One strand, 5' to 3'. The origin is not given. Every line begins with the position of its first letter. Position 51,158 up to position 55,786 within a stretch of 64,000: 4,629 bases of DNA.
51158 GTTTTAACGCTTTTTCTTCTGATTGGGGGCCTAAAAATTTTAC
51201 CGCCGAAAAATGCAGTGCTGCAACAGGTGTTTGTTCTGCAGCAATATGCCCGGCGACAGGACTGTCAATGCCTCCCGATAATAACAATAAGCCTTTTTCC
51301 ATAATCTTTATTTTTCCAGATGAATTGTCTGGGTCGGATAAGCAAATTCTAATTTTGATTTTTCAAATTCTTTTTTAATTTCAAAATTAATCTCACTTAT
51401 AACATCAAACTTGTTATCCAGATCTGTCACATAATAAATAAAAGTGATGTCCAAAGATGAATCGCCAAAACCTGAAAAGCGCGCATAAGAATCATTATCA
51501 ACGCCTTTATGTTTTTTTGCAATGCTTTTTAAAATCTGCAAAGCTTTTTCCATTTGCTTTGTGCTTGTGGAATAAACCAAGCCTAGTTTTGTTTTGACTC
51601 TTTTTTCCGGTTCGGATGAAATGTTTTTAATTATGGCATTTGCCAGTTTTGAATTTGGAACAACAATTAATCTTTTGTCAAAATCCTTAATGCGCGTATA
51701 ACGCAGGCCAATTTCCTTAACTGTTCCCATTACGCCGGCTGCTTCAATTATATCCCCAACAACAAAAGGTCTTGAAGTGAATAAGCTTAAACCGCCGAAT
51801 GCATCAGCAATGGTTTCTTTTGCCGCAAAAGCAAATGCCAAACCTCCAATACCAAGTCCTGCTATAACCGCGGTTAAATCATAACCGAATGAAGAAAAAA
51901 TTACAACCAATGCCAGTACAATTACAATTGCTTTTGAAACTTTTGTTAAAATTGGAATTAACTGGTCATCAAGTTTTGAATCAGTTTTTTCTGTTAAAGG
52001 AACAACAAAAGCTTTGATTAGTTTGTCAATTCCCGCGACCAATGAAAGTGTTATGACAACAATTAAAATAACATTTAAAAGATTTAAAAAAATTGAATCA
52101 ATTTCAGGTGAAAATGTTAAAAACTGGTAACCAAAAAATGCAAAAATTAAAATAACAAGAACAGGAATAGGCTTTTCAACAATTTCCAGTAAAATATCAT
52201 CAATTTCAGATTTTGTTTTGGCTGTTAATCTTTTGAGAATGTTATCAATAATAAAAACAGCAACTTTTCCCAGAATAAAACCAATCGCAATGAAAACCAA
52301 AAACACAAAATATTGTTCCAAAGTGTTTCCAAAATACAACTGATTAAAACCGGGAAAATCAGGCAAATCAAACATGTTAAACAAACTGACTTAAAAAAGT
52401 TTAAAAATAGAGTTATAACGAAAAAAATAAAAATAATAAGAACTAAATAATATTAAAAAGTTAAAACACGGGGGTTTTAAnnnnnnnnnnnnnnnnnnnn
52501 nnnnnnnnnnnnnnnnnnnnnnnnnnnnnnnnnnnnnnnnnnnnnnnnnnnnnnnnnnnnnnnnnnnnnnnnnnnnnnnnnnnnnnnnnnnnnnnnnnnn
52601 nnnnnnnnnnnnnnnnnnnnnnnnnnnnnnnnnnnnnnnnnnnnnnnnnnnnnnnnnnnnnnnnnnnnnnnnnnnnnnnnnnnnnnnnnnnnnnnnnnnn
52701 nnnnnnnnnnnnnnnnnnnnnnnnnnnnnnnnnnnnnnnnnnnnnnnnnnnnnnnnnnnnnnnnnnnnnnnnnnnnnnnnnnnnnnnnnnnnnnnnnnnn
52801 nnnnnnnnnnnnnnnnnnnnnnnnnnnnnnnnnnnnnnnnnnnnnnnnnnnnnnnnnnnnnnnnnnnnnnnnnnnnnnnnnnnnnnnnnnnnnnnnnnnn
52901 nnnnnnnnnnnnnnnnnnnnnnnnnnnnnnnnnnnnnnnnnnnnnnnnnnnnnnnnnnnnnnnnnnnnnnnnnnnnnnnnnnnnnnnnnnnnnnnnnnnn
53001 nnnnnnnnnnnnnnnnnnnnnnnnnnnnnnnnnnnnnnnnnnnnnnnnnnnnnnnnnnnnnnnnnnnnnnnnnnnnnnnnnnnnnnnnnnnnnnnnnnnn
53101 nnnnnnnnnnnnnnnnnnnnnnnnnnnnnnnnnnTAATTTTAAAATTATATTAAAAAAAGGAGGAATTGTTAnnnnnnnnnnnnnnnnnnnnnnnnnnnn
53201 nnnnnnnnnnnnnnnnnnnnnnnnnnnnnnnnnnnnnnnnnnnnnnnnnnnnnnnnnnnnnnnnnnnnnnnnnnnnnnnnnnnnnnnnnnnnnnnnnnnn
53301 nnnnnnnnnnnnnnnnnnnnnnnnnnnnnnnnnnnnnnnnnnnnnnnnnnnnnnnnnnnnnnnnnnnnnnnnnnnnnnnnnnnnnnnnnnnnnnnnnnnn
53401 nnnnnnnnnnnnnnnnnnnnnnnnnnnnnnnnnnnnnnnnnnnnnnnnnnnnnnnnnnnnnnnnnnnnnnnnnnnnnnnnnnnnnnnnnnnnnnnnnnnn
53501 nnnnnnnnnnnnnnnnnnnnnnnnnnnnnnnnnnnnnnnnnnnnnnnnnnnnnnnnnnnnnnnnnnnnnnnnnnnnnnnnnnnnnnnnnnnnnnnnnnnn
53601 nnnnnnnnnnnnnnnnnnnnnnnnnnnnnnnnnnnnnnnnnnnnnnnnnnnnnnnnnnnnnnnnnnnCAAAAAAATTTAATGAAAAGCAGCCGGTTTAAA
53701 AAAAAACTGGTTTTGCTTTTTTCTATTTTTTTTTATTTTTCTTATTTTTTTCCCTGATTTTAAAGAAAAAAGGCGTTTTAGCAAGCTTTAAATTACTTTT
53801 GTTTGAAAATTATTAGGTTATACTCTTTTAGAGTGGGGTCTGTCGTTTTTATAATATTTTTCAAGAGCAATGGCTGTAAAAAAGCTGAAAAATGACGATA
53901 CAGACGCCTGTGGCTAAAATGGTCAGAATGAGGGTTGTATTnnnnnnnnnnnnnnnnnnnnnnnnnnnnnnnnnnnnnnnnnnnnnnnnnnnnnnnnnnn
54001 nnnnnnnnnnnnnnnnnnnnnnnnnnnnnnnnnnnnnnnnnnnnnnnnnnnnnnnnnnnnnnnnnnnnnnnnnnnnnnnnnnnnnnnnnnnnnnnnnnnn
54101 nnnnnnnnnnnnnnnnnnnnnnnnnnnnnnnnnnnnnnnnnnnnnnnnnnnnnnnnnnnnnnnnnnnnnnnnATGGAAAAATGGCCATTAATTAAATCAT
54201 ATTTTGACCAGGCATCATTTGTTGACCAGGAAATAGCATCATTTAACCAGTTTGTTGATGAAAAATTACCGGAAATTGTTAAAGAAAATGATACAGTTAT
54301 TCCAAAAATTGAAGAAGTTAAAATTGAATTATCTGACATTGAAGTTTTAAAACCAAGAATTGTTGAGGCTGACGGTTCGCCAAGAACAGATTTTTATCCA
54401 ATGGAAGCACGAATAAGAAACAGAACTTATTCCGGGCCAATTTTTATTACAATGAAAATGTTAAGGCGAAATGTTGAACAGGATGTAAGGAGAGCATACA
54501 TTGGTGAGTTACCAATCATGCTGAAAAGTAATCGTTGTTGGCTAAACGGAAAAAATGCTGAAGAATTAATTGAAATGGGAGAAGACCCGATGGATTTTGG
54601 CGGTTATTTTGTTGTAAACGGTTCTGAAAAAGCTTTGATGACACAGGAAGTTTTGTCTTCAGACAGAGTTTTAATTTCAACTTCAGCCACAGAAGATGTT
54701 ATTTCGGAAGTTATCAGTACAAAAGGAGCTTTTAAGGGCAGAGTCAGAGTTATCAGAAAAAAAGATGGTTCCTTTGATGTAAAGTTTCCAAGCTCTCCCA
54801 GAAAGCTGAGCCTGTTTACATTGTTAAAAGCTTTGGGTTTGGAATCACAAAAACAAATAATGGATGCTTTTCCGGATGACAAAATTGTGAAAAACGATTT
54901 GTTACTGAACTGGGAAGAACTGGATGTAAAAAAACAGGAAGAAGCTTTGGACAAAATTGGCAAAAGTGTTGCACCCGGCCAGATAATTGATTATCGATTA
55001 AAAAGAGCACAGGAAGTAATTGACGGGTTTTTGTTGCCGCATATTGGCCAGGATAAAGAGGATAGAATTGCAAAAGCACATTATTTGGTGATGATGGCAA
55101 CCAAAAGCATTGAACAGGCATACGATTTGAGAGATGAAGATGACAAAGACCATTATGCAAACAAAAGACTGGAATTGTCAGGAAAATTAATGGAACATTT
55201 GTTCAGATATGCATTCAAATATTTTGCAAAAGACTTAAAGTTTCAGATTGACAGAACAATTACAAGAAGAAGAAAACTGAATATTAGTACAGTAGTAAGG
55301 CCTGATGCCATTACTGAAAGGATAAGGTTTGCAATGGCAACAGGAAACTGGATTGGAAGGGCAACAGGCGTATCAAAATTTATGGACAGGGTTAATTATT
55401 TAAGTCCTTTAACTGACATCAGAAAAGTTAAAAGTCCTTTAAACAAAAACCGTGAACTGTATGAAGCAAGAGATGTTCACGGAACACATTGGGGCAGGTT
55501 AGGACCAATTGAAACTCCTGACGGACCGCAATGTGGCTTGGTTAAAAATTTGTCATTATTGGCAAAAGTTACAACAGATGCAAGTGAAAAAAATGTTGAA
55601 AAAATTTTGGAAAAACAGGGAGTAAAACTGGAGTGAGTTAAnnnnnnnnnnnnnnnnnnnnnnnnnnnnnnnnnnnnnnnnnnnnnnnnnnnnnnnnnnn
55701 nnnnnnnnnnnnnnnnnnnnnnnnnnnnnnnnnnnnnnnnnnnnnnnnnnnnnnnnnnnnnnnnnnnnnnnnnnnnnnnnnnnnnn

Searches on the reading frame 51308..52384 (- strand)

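Call 33: search_protein_families(library=pfam, proteins=[window:51308-52384:-], max_evalue=0.00001)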
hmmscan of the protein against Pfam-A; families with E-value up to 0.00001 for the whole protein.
window:51308-52384:- (358 aa): 3 families
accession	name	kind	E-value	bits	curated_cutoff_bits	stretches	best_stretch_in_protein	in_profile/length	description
PF00924.24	MS_channel_2nd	-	2e-19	69.9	20.2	1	191-256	2-67/68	Mechanosensitive ion channel, beta-domain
PF21082.3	MS_channel_3rd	-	1.3e-14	54.8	21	1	264-347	2-88/88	Mechanosensitive ion channel MscS, C-terminal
PF21088.3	MS_channel_1st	-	1.1e-09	38.6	23.1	1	148-189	1-42/42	Mechanosensitive ion channel, transmembrane helices 2/3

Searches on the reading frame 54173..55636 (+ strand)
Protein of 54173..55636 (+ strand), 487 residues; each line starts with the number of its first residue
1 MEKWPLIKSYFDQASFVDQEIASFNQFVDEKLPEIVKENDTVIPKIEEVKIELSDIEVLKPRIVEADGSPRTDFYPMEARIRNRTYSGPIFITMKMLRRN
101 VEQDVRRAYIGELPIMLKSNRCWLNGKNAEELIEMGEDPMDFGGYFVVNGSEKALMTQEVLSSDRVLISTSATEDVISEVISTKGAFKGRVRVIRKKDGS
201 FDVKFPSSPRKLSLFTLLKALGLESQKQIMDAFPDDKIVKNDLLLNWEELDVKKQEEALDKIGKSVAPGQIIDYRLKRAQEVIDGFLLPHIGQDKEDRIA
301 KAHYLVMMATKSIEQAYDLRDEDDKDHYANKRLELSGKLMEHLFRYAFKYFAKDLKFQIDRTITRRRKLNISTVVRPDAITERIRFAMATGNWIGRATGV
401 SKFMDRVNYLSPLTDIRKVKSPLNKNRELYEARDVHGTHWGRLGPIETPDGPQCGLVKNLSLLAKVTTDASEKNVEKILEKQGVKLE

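Call 33: search_protein_families(library=pfam, proteins=[window:54173-55636:+], max_evalue=0.00001)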
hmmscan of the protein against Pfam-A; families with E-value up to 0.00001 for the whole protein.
window:54173-55636:+ (487 aa): 3 families
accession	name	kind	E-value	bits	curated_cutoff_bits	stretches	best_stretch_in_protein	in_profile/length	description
PF04563.20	RNA_pol_Rpb2_1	-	4e-51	173.9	28.2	1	17-382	3-203/203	RNA polymerase beta subunit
PF04561.19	RNA_pol_Rpb2_2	-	6.1e-23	81.9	21.7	1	178-334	18-190/190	RNA polymerase Rpb2, domain 2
PF04565.21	RNA_pol_Rpb2_3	-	1.4e-22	80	21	1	403-466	2-68/68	RNA polymerase Rpb2, domain 3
